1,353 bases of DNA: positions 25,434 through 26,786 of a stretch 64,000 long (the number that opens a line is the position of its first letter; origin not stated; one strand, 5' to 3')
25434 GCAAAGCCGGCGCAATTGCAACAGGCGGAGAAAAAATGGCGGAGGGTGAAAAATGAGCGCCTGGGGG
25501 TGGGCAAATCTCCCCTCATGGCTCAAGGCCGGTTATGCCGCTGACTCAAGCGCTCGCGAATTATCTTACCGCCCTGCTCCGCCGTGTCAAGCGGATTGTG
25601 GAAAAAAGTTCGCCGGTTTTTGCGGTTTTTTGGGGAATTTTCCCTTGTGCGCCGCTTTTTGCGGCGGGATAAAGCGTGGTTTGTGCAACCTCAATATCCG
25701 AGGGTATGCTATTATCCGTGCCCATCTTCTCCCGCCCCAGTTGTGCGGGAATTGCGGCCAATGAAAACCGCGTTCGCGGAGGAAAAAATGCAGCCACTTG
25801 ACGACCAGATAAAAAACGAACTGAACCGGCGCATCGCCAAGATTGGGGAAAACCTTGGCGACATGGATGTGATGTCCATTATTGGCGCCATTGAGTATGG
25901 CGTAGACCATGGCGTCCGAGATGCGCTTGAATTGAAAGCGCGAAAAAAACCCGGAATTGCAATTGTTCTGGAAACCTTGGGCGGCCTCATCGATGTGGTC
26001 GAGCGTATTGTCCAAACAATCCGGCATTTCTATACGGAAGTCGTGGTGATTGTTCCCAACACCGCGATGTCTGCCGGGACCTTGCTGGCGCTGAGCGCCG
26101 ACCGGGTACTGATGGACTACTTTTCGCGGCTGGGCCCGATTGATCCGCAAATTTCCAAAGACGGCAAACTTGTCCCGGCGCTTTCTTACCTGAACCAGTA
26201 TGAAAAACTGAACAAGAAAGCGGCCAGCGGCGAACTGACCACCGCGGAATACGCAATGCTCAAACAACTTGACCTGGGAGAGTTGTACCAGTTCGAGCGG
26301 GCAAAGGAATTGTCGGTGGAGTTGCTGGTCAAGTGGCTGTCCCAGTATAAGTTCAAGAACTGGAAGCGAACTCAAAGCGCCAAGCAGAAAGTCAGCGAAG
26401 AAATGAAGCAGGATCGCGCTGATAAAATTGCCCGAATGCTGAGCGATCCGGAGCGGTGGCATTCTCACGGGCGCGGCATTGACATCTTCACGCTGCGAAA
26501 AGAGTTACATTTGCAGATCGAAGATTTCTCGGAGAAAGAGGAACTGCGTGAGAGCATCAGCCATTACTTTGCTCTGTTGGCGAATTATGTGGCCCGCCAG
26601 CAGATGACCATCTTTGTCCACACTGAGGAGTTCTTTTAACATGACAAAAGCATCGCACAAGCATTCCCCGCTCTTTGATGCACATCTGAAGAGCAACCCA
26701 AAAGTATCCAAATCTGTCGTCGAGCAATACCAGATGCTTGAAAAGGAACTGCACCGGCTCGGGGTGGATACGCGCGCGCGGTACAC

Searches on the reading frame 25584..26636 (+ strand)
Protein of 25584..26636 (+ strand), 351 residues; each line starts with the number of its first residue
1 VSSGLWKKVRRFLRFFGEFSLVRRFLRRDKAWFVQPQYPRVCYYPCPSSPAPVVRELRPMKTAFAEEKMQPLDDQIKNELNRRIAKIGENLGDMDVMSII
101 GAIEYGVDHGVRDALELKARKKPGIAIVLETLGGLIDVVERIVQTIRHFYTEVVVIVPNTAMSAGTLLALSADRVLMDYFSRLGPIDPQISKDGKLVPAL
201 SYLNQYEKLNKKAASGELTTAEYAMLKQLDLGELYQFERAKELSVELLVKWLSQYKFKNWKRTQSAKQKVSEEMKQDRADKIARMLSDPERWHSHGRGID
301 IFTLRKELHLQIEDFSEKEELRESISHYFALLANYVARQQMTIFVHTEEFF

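Call 29: search_protein_families(library=pfam, proteins=[window:25584-26636:+], max_evalue=0.01)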
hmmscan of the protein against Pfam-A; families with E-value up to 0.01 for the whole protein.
window:25584-26636:+ (351 aa): 3 families
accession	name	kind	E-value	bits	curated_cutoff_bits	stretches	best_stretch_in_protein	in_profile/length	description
PF01972.22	SDH_protease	-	6.3e-18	65.2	31.3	1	120-215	90-180/286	ClpP-like SDH-type serine proteinase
PF25145.1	NfeD1b_N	-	9.9e-10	38.7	40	1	104-186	12-95/189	NfeD1b, N-terminal domain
PF00574.28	CLP_protease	-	0.00055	20.3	20.2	1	115-174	38-98/182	Clp protease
